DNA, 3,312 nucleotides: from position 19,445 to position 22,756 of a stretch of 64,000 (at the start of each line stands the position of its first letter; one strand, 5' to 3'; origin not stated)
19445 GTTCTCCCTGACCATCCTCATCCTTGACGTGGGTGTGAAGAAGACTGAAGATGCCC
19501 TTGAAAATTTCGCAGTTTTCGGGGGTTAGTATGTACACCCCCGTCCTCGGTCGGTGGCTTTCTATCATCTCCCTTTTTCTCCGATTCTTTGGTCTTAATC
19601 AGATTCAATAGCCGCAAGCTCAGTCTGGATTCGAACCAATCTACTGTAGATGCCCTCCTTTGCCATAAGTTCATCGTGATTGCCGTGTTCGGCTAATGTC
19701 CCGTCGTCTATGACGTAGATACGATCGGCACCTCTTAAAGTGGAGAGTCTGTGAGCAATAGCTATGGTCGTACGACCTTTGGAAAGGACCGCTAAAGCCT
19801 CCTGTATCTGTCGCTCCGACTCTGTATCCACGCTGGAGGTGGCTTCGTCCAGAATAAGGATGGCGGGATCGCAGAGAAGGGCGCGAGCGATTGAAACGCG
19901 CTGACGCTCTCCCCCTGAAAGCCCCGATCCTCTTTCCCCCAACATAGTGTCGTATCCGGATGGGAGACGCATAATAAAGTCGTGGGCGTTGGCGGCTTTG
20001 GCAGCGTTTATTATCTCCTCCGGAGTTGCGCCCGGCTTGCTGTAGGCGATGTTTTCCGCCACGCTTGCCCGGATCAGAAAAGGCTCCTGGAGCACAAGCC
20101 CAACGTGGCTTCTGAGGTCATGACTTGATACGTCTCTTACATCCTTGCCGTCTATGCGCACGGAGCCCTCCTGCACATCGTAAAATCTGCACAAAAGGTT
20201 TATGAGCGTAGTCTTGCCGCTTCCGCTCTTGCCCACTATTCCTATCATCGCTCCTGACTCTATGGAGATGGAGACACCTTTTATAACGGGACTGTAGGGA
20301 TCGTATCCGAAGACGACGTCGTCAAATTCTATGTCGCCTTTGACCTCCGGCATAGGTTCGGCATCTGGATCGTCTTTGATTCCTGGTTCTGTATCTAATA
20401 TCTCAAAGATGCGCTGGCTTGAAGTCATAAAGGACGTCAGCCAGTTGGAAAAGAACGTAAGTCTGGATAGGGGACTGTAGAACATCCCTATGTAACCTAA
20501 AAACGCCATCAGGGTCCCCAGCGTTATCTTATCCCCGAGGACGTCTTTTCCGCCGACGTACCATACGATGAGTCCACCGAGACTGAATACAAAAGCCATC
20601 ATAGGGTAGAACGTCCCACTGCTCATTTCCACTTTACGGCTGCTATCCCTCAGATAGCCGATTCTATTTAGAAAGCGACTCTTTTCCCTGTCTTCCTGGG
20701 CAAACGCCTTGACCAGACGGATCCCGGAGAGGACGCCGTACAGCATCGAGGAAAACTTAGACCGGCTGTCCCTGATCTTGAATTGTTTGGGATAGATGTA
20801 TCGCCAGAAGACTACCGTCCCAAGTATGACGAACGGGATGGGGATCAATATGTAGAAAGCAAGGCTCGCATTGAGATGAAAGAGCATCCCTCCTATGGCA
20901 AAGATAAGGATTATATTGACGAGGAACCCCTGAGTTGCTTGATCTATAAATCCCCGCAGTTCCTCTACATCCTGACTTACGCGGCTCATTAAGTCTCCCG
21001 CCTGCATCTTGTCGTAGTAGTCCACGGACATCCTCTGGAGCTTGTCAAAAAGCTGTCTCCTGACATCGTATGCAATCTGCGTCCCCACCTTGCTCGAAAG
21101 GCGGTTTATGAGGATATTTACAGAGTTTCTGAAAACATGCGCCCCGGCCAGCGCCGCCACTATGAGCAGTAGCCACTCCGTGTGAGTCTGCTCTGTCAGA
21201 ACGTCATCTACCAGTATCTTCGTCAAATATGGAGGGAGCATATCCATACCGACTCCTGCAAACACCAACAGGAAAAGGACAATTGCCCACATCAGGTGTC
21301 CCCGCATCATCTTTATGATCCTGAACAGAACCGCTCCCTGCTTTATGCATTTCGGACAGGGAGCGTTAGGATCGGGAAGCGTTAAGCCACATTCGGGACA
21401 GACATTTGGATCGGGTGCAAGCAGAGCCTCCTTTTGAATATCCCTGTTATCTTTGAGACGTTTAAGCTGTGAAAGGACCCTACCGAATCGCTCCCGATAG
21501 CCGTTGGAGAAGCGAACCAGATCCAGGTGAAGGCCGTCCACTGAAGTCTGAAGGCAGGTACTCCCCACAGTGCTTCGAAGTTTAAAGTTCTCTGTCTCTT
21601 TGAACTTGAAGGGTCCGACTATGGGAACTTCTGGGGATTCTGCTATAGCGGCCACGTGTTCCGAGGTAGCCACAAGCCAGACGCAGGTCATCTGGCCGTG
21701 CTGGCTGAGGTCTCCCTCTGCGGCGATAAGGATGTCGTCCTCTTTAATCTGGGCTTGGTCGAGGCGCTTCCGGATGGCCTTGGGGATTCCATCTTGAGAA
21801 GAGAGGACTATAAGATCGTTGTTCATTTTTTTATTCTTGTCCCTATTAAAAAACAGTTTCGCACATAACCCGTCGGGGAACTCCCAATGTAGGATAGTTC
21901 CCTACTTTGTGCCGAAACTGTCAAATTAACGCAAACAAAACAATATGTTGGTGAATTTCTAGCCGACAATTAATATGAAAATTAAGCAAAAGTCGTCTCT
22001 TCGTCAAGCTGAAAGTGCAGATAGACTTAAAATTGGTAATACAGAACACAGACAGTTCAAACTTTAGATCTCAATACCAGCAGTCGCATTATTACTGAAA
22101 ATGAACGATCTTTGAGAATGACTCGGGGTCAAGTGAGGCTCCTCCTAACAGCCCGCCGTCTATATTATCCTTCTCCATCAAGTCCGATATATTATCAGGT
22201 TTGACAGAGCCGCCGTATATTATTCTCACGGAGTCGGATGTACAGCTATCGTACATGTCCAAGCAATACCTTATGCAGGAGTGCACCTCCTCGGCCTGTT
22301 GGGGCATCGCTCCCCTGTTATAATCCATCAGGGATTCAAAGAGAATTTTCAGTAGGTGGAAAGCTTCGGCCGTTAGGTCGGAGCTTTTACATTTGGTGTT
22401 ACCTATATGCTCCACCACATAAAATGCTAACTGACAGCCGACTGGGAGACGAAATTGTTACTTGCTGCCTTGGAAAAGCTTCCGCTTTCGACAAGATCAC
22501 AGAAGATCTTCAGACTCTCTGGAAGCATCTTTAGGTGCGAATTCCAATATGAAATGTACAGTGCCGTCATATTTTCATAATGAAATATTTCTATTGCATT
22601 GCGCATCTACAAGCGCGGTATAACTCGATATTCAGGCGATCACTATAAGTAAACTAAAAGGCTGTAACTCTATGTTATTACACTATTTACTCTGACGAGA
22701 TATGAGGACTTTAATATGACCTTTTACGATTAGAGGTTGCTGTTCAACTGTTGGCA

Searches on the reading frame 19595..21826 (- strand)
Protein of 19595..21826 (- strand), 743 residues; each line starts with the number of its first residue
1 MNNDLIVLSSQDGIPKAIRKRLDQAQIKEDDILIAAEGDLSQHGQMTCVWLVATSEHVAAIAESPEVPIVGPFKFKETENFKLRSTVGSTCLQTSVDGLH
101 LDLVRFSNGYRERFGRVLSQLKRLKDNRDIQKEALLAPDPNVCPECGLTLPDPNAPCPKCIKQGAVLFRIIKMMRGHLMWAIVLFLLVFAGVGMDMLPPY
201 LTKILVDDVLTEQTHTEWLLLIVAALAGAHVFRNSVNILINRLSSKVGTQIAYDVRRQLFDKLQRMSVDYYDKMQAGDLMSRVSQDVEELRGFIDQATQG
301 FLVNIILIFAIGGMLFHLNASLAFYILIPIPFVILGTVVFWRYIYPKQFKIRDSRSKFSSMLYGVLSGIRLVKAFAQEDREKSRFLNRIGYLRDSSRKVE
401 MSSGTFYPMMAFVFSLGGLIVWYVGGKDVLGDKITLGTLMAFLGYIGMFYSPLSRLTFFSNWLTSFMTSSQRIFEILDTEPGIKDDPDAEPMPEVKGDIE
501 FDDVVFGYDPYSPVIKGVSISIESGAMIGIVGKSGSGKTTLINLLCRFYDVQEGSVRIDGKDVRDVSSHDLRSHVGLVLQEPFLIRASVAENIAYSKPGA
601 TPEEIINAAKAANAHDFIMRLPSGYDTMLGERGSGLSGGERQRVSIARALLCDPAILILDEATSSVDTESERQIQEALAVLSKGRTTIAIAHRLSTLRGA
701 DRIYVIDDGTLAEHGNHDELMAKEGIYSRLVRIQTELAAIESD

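Call 6: search_protein_families(library=pfam, proteins=[window:19595-21826:-])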
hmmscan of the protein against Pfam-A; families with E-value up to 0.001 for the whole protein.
window:19595-21826:- (743 aa): 3 families
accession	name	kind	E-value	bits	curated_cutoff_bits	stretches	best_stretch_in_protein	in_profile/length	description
PF00664.28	ABC_membrane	-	5.3e-42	144.8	28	1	182-453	2-274/274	ABC transporter transmembrane region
PF00005.33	ABC_tran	-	1.4e-34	120.1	25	1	516-664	2-137/137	ABC transporter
PF02463.25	SMC_N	-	8.8e-05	22.5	40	0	551-706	106-211/220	RecF/RecN/SMC N terminal domain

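Call 19: search_protein_families(library=ncbifam, proteins=[window:19595-21826:-], max_evalue=1)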
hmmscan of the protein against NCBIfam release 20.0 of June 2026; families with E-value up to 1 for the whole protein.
window:19595-21826:- (743 aa): 204 families (the best 25 are shown)
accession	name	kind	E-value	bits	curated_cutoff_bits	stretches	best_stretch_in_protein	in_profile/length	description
NF052233.1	CphA_assoc_ABC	equivalog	2.1e-181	605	880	1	10-739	11-748/766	cyanophycin metabolism-associated ABC transporter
TIGR02204.1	MsbA_rel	hypoth_equivalog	3.7e-131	438.6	780.4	1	167-734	9-575/576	ABC transporter, permease/ATP-binding protein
TIGR02203.1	MsbA_lipidA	equivalog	1.2e-127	426.8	602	1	169-735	7-570/572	lipid A export permease/ATP-binding protein MsbA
TIGR00958.1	3a01208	subfamily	3.7e-125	418.9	874.6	1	162-731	144-711/711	antigen peptide transporter 2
TIGR01846.1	type_I_sec_HlyB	subfamily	1.2e-117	394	725.55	1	184-736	149-694/694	type I secretion system permease/ATPase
NF008381.0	PRK11176.1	equivalog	3.5e-113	379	867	1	167-735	16-580/582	lipid A ABC transporter ATP-binding protein/permease MsbA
NF045513.1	HepA_fam_ABC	equivalog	5.6e-113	378.5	725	1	163-732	21-607/610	heterocyst formation ABC transporter subunit HepA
NF010178.0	PRK13657.1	equivalog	1.6e-109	367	733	1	181-735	23-571/588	glucan ABC transporter ATP-binding protein/ permease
TIGR03796.1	NHLM_micro_ABC1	equivalog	1.2e-101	341.1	853.3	1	168-732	143-710/710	NHLP family bacteriocin export ABC transporter peptidase/permease/ATPase subunit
NF008055.0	PRK10789.1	equivalog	1.7e-97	327.3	845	1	183-741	22-578/590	SmdA family multidrug ABC transporter permease/ATP-binding protein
TIGR03797.1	NHLM_micro_ABC2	equivalog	1.7e-95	321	709.4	1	162-734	122-685/686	NHLP bacteriocin export ABC transporter permease/ATPase subunit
TIGR03375.1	type_I_sec_LssB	subfamily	8.7e-89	298.6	693.1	1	216-723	187-691/696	type I secretion system permease/ATPase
NF000475.1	tet_ABC_46_B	exception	2.4e-87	293.9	1250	1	188-735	26-575/578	tetracycline efflux ABC transporter Tet(46) subunit B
TIGR01193.1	bacteriocin_ABC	subfamily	1.7e-84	284.7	523.85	1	194-731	171-706/708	peptide cleavage/export ABC transporter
TIGR02857.1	CydD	equivalog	2.1e-82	277.8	435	1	200-705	24-528/529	thiol reductant ABC exporter subunit CydD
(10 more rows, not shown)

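Call 32: find_homologous_proteins(query=window:19595-21826:-, max_evalue=1e-100)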
Query window:19595-21826:- (743 aa): 953 proteins with E <= 1e-100 among 8000 candidates; the best 120 are listed.
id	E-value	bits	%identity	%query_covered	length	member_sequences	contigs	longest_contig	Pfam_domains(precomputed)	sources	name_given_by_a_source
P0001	0.0e+0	1662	100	100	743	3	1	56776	PF00005.34,PF00664.29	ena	-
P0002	0.0e+0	1586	95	100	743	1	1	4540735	PF00005.34,PF00664.29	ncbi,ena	-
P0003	0.0e+0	1143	67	100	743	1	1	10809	PF00005.34,PF00664.29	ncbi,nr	ncbi:MAG: ABC transporter ATP-binding protein [Candidatus Latescibacteria bacterium]|nr:ABC transpor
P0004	0.0e+0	1114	65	99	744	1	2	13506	PF00005.34,PF00664.29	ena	-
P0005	0.0e+0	1062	63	100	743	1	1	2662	PF00005.34,PF00664.29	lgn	-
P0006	0.0e+0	1060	63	100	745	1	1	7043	PF00005.34,PF00664.29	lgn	-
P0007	0.0e+0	1052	61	100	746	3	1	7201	PF00005.34,PF00664.29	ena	-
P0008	0.0e+0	1049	62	100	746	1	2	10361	PF00005.34,PF00664.29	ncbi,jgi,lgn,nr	ncbi:MAG: ABC transporter ATP-binding protein [candidate division Zixibacteria bacterium]|nr:ABC tra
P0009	0.0e+0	1040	62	99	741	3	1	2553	PF00005.34,PF00664.29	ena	-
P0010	0.0e+0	1039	62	100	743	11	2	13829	PF00005.34,PF00664.29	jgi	jgi:ATP-binding cassette subfamily B protein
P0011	0.0e+0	1037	62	99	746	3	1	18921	PF00005.34,PF00664.29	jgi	-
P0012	0.0e+0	1037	61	100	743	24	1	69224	PF00005.34,PF00664.29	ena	-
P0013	4.8e-294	995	59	99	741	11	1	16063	PF00005.34,PF00664.29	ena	-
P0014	1.4e-286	971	58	99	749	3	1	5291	PF00005.34,PF00664.29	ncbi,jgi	-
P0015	2.4e-286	970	58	99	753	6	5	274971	PF00005.34,PF00664.29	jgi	-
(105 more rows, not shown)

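Call 33: find_encoding_contigs(protein=P0001, flank=10000, max_places=10)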
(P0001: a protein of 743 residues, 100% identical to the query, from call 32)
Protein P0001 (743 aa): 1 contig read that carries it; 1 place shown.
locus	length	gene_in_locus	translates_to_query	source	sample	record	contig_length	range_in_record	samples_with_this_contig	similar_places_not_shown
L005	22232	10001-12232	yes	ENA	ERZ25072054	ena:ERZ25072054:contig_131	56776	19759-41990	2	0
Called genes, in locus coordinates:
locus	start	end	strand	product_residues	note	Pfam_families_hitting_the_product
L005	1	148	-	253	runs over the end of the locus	PF01609:DDE_Tnp_1, PF13751:DDE_Tnp_1_6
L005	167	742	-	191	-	PF05598:DUF772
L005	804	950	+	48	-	-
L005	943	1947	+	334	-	PF00294:PfkB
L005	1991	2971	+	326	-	PF01145:Band_7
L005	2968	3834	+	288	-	PF01145:Band_7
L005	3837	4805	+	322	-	PF13485:Peptidase_MA_2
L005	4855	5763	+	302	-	PF03279:Lip_A_acyltrans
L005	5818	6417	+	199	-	PF01121:CoaE, PF13238:AAA_18 (weak)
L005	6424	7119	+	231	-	PF01902:Diphthami_syn_2_N, PF28410:Diphthami_syn_2_C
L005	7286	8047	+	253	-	PF00121:TIM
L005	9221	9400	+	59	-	PF00126:HTH_1 (weak)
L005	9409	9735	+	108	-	PF00121:TIM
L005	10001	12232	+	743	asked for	PF00664:ABC_membrane, PF00005:ABC_tran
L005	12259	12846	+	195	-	PF08909:DUF1854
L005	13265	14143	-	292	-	PF02629:CoA_binding, PF13380:CoA_binding_2 (weak), PF00549:Ligase_CoA, PF13607:Succ_CoA_lig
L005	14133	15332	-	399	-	PF08442:ATP-grasp_2, PF13549:ATP-grasp_5, PF24948:Citrate_synth_N, PF16114:Citrate_bind (weak)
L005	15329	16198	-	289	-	PF03328:HpcH_HpaI, PF15617:C-C_Bond_Lyase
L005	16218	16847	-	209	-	-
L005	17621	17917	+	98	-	PF02583:Trns_repr_metal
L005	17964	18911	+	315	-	PF13557:Phenol_MetA_deg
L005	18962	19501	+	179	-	PF00403:HMA (weak)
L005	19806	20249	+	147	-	PF01436:NHL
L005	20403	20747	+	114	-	-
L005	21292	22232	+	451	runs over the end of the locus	PF05598:DUF772, PF01609:DDE_Tnp_1, PF13751:DDE_Tnp_1_6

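Call 34: find_encoding_contigs(protein=P0003, flank=6000, max_places=4)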
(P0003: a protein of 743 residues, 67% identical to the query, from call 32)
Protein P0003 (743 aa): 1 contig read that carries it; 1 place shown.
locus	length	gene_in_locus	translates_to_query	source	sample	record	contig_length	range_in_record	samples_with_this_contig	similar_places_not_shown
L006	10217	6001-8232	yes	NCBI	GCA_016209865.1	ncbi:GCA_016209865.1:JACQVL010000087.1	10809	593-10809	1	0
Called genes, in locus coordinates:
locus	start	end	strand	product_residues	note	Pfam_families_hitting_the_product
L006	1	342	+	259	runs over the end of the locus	PF00753:Lactamase_B, PF12706:Lactamase_B_2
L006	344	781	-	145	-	PF20136:DUF6526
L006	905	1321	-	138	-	PF02287:Dehydratase_SU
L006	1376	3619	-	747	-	PF02286:Dehydratase_LU, PF02288:Dehydratase_MU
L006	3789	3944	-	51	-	-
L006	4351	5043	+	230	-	PF02259:FAT (weak), PF23914:TPR_CcmH_CycH (weak), PF13432:TPR_16 (weak), PF00515:TPR_1 (weak), PF07719:TPR_2, PF13428:TPR_14 (weak), PF13432:TPR_16 (weak), PF13414:TPR_11, +7 more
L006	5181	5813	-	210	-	PF06283:ThuA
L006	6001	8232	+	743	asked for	PF00664:ABC_membrane, PF00005:ABC_tran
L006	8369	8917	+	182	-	PF08909:DUF1854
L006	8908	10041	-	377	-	PF01408:GFO_IDH_MocA, PF02894:GFO_IDH_MocA_C, PF22725:GFO_IDH_MocA_C3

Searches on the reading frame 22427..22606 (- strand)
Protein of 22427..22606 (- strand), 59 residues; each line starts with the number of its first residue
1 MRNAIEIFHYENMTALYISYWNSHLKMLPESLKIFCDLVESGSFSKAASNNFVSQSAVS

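Call 26: search_protein_families(library=pfam, proteins=[window:22427-22606:-], max_evalue=1)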
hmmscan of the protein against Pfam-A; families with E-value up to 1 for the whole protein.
window:22427-22606:- (59 aa): 3 families
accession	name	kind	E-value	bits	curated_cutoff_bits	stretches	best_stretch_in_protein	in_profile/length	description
PF00126.33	HTH_1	-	2.4e-07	31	26.6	1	30-59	2-31/60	Bacterial regulatory helix-turn-helix protein, lysR family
PF22981.1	RM2_Med14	-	0.04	14.2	27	1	2-26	6-30/80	Mediator of RNA polymerase II transcription subunit 14, RM2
PF24722.1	DUF7674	-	0.12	12.9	27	1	1-36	67-104/111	Domain of unknown function (DUF7674)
